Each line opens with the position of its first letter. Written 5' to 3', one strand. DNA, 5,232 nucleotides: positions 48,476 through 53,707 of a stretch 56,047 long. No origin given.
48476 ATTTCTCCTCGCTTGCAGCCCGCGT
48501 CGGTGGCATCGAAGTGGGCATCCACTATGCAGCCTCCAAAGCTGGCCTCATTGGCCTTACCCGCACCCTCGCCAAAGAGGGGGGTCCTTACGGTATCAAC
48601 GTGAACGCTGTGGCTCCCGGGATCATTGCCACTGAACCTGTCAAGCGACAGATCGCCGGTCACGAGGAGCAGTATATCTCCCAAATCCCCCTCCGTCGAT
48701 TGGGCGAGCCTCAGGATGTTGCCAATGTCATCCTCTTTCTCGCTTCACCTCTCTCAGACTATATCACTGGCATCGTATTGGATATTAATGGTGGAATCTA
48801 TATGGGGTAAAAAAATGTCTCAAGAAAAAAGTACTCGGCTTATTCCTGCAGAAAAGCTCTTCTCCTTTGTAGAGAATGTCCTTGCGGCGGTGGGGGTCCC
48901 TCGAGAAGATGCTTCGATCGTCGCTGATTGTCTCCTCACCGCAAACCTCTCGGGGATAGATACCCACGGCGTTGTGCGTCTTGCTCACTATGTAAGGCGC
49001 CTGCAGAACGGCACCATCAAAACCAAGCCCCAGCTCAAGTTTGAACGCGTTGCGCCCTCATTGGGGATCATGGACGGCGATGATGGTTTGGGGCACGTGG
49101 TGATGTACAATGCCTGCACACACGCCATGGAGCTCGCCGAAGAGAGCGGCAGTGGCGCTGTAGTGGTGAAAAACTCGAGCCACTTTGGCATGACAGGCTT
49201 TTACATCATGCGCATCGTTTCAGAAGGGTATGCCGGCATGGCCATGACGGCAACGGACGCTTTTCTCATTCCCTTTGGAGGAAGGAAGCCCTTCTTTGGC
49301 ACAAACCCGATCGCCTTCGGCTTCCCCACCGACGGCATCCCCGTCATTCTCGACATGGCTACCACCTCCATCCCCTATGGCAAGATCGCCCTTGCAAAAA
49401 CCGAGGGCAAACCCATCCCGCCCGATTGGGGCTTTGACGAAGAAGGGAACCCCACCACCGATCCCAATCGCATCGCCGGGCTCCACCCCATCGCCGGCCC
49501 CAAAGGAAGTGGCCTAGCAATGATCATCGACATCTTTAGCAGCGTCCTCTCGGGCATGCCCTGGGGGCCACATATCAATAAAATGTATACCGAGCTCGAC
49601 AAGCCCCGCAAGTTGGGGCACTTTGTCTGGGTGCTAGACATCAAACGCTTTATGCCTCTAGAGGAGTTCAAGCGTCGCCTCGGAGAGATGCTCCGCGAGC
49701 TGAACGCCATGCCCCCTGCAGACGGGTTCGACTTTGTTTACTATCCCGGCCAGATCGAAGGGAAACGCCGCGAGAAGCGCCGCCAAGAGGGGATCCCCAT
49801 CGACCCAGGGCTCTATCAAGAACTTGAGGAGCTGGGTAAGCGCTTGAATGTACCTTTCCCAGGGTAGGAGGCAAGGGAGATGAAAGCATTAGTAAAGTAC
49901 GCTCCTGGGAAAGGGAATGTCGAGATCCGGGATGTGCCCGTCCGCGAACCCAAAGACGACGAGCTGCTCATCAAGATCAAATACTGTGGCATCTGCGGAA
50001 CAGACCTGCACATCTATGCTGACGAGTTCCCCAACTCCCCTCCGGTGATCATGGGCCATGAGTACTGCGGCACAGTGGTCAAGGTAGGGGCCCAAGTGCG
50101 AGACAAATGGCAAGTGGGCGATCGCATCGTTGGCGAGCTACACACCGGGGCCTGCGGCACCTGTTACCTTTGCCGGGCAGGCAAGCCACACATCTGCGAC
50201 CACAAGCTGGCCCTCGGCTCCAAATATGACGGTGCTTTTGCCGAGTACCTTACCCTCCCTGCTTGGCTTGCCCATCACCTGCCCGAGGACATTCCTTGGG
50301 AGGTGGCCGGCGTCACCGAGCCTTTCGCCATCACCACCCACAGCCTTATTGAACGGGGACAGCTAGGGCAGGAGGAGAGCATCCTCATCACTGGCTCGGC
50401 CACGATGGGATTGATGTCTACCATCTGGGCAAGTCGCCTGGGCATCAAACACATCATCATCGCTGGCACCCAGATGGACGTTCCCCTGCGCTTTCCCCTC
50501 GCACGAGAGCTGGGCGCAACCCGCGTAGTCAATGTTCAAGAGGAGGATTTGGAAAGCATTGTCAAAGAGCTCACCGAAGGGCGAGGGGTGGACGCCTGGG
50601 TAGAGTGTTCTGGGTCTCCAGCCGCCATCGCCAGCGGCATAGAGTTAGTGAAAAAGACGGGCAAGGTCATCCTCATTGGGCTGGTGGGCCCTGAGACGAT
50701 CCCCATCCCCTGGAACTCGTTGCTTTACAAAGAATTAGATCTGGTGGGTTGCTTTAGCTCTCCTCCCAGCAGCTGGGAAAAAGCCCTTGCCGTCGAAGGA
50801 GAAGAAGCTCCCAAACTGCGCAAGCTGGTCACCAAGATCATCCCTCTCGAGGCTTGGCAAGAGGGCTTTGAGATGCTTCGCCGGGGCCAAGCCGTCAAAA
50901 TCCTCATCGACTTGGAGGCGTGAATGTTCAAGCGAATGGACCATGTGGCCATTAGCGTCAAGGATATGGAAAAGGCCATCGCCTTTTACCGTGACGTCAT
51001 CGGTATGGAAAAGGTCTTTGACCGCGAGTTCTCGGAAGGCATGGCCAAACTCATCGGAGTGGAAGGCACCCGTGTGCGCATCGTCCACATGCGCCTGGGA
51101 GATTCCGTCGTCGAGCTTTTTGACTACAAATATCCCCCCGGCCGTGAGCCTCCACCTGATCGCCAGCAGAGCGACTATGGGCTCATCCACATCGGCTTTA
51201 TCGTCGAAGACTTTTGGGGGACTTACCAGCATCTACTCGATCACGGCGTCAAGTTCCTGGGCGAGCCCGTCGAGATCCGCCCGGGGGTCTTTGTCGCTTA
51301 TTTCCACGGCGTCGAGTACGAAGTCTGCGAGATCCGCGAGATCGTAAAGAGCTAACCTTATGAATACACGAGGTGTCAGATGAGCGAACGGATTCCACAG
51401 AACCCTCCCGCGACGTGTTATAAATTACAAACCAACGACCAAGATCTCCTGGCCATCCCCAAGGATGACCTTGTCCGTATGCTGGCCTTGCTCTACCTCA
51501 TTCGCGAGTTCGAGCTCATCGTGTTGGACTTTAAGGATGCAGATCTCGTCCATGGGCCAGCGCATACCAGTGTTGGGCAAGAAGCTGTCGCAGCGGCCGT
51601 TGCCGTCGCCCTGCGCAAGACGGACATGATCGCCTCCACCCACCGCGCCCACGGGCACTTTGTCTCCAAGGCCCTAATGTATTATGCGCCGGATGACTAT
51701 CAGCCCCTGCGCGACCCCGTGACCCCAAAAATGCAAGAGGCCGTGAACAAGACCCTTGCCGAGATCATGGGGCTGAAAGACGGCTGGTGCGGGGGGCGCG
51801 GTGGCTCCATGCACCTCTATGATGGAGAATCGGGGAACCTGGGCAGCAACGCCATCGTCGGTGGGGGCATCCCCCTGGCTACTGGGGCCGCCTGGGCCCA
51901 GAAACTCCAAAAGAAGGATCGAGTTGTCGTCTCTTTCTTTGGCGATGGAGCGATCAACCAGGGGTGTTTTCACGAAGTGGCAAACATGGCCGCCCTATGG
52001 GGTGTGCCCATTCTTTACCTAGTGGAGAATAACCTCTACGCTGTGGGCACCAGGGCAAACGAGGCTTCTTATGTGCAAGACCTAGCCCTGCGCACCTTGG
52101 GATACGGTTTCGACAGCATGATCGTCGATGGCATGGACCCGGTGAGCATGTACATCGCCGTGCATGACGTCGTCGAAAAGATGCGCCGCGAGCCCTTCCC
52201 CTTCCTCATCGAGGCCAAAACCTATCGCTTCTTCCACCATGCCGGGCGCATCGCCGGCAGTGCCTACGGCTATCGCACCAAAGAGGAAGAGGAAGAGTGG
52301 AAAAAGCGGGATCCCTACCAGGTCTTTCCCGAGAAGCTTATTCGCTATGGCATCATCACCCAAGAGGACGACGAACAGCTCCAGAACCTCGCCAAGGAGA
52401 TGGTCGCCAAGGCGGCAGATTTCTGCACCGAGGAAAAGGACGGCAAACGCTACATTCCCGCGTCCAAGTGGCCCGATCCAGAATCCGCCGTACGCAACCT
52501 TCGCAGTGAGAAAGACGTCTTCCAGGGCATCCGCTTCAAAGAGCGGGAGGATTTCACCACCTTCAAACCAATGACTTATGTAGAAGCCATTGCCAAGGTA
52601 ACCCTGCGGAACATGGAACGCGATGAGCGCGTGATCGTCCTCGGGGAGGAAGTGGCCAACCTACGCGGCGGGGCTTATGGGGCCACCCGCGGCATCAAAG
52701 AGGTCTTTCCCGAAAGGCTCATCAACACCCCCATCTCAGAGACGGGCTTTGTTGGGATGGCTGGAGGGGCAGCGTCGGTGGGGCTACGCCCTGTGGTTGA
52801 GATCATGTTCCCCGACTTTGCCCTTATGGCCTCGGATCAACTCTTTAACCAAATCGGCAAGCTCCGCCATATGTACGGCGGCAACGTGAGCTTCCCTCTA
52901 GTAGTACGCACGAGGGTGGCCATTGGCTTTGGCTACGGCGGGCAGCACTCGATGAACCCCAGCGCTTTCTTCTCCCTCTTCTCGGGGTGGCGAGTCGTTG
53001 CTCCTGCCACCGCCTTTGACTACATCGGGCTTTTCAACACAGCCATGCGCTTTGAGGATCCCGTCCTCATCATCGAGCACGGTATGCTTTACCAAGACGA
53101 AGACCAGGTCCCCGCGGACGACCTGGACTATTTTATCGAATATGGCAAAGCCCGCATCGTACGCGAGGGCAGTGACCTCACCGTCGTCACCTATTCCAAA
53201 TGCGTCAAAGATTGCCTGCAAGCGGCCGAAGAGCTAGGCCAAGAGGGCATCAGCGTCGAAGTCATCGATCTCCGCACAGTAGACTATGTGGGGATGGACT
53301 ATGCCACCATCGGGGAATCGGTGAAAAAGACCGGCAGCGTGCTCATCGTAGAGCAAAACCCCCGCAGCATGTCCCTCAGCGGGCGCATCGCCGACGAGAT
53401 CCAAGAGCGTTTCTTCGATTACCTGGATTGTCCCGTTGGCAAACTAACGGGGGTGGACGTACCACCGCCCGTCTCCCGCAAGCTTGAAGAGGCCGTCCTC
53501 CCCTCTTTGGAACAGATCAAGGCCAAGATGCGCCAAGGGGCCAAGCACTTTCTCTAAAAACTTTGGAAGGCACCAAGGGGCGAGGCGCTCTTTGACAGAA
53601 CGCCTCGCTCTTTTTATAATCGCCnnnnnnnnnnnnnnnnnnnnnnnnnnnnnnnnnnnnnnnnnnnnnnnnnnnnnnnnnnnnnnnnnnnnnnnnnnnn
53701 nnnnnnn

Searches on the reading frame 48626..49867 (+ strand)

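Call 32: search_protein_families(library=pfam, proteins=[window:48626-49867:+], max_evalue=0.000001)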
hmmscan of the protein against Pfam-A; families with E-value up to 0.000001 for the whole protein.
window:48626-49867:+ (413 aa): 1 family
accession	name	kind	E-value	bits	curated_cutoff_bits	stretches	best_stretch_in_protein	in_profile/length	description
PF02615.19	Ldh_2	-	3.4e-121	404.9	38.8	1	73-400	1-332/333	Malate/L-lactate dehydrogenase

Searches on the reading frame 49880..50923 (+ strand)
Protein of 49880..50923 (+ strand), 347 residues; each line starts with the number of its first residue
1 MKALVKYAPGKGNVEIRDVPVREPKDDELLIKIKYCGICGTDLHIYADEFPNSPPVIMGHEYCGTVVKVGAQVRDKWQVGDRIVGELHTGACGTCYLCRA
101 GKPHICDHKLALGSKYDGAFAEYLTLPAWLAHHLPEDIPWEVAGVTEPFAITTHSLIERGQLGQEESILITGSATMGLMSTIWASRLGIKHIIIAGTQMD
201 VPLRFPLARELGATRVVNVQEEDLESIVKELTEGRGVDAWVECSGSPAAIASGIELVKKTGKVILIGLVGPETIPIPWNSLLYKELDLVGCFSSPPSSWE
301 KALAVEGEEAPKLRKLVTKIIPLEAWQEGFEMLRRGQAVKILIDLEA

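Call 32: search_protein_families(library=pfam, proteins=[window:49880-50923:+], max_evalue=0.000001)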
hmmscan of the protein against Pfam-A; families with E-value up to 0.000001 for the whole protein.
window:49880-50923:+ (347 aa): 3 families
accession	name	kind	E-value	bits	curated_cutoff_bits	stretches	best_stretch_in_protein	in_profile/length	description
PF08240.17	ADH_N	-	4.1e-29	101.3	23.5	1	26-136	2-104/104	Alcohol dehydrogenase GroES-like domain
PF00107.32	ADH_zinc_N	-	4.6e-24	85.2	31.8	1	176-304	2-125/129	Zinc-binding dehydrogenase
PF16912.11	Glu_dehyd_C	-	7.2e-14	52.2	34.9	1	164-344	30-210/211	Glucose dehydrogenase C-terminus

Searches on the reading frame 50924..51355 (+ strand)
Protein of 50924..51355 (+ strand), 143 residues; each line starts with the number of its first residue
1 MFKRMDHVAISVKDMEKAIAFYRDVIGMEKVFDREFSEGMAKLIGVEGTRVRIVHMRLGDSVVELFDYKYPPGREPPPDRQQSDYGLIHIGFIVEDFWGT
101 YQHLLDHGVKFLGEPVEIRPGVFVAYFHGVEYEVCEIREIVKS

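Call 32: search_protein_families(library=pfam, proteins=[window:50924-51355:+], max_evalue=0.000001)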
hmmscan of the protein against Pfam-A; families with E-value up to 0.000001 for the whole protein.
window:50924-51355:+ (143 aa): 2 families
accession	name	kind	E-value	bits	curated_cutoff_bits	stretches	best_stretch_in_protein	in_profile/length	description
PF00903.31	Glyoxalase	-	5.3e-20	72.4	20.6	1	4-116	1-100/121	Glyoxalase/Bleomycin resistance protein/Dioxygenase superfamily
PF13669.12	Glyoxalase_4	-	9.4e-13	48.8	27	1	6-126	1-109/109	Glyoxalase/Bleomycin resistance protein/Dioxygenase superfamily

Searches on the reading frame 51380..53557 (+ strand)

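Call 32: search_protein_families(library=pfam, proteins=[window:51380-53557:+], max_evalue=0.000001)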
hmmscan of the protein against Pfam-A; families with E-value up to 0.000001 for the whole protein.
window:51380-53557:+ (725 aa): 3 families
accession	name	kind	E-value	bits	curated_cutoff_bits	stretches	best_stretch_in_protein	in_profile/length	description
PF00676.26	E1_dh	-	1.3e-58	198.7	22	1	122-353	66-295/300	Dehydrogenase E1 component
PF02780.25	Transketolase_C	-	3.7e-33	114.5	25.9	1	589-713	1-124/124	Transketolase, C-terminal domain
PF02779.29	Transket_pyr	-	1.7e-28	99.9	27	1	397-571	2-172/174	Transketolase, pyrimidine binding domain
